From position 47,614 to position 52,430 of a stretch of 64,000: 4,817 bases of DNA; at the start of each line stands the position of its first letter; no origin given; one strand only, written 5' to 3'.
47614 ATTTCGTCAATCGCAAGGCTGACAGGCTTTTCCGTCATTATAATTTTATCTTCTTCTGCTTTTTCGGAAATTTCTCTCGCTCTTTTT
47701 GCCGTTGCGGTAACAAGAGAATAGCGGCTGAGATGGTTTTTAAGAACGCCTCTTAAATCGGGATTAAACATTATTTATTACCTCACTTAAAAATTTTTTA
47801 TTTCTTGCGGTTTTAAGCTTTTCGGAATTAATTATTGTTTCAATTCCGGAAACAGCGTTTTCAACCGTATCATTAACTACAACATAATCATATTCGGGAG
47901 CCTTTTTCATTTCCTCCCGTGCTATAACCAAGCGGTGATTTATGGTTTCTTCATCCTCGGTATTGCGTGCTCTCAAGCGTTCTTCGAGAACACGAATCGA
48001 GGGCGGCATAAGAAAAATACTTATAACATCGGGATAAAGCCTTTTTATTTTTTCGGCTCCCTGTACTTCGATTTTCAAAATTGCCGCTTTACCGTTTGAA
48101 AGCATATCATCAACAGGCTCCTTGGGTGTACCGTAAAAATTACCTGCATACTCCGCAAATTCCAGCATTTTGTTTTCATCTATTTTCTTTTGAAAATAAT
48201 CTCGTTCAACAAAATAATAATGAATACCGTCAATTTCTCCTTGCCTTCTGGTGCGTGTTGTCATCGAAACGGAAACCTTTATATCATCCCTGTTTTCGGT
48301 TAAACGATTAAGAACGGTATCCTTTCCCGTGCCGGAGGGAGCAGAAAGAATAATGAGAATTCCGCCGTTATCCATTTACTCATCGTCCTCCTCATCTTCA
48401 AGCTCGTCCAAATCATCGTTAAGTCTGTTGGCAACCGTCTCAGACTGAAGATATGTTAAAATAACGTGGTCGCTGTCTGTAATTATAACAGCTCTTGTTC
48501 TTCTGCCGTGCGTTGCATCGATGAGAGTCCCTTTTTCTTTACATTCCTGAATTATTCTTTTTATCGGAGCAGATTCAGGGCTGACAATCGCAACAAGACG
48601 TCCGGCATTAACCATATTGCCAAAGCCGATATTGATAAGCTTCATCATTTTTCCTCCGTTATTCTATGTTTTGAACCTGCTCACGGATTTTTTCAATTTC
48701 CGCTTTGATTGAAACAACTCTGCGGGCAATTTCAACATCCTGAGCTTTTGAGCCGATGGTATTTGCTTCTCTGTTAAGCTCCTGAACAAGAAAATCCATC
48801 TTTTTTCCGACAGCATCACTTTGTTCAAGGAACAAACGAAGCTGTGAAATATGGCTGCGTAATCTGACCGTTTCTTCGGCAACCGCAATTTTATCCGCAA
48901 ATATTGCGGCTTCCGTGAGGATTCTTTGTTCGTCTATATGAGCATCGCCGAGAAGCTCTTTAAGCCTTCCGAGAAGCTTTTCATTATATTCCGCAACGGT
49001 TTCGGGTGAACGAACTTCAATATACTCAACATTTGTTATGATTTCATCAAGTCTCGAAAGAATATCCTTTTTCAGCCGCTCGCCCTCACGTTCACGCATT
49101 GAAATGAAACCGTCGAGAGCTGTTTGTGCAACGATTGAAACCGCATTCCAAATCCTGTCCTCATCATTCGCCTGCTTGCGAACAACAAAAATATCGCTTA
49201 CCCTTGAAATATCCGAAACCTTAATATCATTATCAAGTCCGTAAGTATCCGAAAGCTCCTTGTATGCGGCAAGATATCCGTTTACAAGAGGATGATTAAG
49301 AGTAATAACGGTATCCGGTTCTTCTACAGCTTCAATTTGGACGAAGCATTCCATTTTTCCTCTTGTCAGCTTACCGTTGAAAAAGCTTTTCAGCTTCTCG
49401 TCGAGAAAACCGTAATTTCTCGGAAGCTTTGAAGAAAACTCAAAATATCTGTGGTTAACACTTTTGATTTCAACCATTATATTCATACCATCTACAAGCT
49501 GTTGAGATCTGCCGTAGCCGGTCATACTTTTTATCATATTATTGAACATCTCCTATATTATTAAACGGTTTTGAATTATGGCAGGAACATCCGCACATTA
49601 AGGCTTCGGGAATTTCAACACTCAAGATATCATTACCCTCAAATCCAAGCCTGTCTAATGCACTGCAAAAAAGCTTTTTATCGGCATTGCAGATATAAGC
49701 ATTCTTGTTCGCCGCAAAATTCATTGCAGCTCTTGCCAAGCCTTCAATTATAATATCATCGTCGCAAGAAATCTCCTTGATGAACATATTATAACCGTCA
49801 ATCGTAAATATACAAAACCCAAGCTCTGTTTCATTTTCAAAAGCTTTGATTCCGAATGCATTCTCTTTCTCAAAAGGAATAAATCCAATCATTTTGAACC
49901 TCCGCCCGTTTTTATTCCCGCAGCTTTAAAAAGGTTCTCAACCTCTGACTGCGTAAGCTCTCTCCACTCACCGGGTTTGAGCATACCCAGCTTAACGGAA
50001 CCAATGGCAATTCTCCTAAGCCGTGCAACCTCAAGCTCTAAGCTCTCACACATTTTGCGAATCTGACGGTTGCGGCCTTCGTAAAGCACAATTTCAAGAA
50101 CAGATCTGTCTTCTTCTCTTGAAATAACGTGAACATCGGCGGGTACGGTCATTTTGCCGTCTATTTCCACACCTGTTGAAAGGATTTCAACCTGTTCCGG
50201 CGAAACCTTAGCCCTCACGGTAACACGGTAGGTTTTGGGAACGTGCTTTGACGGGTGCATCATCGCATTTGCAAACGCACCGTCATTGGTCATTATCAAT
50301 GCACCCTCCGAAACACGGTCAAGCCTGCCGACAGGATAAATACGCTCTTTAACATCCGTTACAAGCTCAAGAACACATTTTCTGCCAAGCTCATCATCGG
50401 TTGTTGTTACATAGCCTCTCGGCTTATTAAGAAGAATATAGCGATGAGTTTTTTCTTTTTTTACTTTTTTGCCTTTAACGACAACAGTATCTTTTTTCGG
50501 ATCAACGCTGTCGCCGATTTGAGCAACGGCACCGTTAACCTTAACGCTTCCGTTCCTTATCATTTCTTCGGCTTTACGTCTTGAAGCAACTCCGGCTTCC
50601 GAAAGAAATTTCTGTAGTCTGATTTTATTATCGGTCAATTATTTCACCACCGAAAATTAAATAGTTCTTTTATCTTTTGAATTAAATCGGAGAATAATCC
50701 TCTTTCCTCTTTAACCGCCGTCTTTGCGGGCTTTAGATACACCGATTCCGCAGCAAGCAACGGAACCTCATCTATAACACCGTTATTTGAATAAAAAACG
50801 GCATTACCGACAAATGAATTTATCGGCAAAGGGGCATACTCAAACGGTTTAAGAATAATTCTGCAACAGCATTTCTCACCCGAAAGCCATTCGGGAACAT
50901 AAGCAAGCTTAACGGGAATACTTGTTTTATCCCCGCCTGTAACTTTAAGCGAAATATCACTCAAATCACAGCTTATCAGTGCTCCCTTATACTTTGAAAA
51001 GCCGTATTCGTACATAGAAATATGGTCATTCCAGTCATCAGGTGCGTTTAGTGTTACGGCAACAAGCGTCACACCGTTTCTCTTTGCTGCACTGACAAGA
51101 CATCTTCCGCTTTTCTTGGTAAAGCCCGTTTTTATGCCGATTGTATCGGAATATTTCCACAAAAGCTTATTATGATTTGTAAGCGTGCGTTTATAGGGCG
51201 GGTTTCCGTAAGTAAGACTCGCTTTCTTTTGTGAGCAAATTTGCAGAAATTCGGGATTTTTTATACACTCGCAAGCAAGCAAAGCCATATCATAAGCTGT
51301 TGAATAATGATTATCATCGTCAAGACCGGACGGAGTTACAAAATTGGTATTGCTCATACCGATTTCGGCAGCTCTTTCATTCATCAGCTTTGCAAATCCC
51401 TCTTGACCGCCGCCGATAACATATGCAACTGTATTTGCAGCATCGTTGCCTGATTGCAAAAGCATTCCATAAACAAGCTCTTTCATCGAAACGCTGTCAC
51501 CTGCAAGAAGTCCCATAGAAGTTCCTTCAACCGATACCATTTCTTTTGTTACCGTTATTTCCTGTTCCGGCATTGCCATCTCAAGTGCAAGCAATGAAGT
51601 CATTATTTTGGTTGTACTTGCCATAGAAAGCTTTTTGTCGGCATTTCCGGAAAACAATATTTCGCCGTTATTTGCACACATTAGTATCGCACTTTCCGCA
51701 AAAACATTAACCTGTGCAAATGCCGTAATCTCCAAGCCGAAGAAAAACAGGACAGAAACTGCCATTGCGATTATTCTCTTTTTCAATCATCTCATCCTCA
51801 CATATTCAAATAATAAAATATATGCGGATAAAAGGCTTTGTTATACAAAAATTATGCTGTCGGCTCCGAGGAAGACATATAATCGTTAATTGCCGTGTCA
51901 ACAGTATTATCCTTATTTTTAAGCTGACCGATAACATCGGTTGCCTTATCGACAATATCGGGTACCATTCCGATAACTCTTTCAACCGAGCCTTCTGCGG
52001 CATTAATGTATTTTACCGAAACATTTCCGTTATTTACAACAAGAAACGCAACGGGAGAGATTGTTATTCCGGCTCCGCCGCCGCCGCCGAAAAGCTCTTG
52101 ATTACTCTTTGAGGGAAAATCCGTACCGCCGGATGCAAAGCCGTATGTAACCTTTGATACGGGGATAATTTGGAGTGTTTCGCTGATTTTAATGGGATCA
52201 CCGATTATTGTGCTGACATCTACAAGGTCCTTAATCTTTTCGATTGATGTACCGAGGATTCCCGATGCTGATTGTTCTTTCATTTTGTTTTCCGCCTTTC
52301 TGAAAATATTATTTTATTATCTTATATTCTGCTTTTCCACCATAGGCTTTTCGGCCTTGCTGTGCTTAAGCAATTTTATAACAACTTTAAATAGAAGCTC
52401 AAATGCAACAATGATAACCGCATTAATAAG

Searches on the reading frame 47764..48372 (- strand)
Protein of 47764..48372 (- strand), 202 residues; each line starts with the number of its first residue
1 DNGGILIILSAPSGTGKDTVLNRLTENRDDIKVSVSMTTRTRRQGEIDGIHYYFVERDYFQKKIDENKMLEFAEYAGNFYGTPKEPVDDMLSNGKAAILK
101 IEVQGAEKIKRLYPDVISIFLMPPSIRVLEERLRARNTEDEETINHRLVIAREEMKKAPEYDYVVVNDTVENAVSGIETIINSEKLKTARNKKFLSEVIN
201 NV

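Call 45: search_protein_families(library=ncbifam, proteins=[window:47764-48372:-], max_evalue=1e-20)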
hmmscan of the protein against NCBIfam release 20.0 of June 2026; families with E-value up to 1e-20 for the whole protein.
window:47764-48372:- (202 aa): 3 families
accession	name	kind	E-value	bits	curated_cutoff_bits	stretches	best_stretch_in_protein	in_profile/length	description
TIGR03263.1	guanyl_kin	equivalog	3.6e-71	238.5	160.45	1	5-182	2-179/180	guanylate kinase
NF011325.0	PRK14738.1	equivalog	4.2e-62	209.1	263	1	5-191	14-202/206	guanylate kinase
NF011324.0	PRK14737.1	equivalog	2e-51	174.4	318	1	6-185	7-186/187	guanylate kinase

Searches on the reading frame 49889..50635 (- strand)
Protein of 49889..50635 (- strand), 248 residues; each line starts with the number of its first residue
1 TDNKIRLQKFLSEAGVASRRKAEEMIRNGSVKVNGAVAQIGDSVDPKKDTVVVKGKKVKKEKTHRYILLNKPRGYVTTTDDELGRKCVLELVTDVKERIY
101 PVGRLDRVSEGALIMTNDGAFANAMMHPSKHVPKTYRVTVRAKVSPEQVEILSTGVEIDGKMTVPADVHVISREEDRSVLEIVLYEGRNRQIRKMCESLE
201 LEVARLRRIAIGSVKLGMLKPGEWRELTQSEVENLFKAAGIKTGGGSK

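Call 45: search_protein_families(library=ncbifam, proteins=[window:49889-50635:-], max_evalue=1e-20)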
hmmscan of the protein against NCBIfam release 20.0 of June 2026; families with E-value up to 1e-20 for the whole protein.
window:49889-50635:- (248 aa): 5 families
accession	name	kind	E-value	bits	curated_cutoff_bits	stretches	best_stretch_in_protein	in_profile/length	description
NF007784.0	PRK10475.1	equivalog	2.8e-52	177.5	318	1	2-238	4-235/290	23S rRNA pseudouridine(2604) synthase RluF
TIGR00093.1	TIGR00093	subfamily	3.7e-49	166.6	109.3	1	70-229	1-161/161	pseudouridine synthase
NF007976.1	PRK10700.1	equivalog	1.7e-36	125.9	290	1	6-241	4-246/291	23S rRNA pseudouridine(2605) synthase RluB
NF008097.0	PRK10839.1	equivalog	2e-35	122.5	275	1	5-234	1-229/232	16S rRNA pseudouridine(516) synthase RsuA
NF008487.1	PRK11394.1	equivalog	2.9e-29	102.1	284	1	57-228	21-205/206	23S rRNA pseudouridine(2457) synthase RluE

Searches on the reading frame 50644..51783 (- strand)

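Call 45: search_protein_families(library=ncbifam, proteins=[window:50644-51783:-], max_evalue=1e-20)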
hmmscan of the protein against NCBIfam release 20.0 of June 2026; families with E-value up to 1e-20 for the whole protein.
window:50644-51783:- (379 aa): 7 families
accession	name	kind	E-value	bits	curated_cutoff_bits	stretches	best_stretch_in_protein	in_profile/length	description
NF007445.0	PRK10001.1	equivalog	8e-37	126.9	765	1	3-348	9-374/400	serine-type D-Ala-D-Ala carboxypeptidase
NF008668.0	PRK11669.1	equivalog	2.6e-35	122.1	294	1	24-243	38-259/316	D-alanyl-D-alanine endopeptidase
NF000471.1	vanY_of_D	exception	8e-34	117.4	625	1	24-247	94-335/354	transpeptidase-like D-Ala-D-Ala carboxypeptidase VanY-D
NF008059.0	PRK10793.1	equivalog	5.7e-33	114.2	694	1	26-245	43-269/403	D-alanyl-D-alanine carboxypeptidase DacA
NF008489.0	PRK11397.1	equivalog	1.7e-32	112.6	610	1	25-247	33-262/389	serine-type D-Ala-D-Ala carboxypeptidase DacD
NF038273.1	strep_PBP3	exception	7.1e-26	91.1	490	1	2-258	1-278/407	D-alanyl-D-alanine carboxypeptidase PBP3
NF038258.2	PBP4_Staph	exception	4.3e-23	81.8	500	1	31-249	42-281/366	penicillin-binding protein PBP4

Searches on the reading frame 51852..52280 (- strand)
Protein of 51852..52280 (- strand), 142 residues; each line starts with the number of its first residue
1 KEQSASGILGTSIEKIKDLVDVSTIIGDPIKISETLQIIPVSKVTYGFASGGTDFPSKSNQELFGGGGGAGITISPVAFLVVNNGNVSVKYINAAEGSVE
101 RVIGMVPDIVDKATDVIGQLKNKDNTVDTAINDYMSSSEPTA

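Call 45: search_protein_families(library=ncbifam, proteins=[window:51852-52280:-], max_evalue=1e-20)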
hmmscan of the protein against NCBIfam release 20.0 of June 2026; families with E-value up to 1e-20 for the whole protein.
window:51852-52280:- (142 aa): 1 family
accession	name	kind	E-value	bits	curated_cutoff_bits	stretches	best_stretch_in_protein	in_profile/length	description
TIGR02874.1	spore_ytfJ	equivalog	7.3e-31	107.1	116.3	1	7-119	6-123/125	GerW family sporulation protein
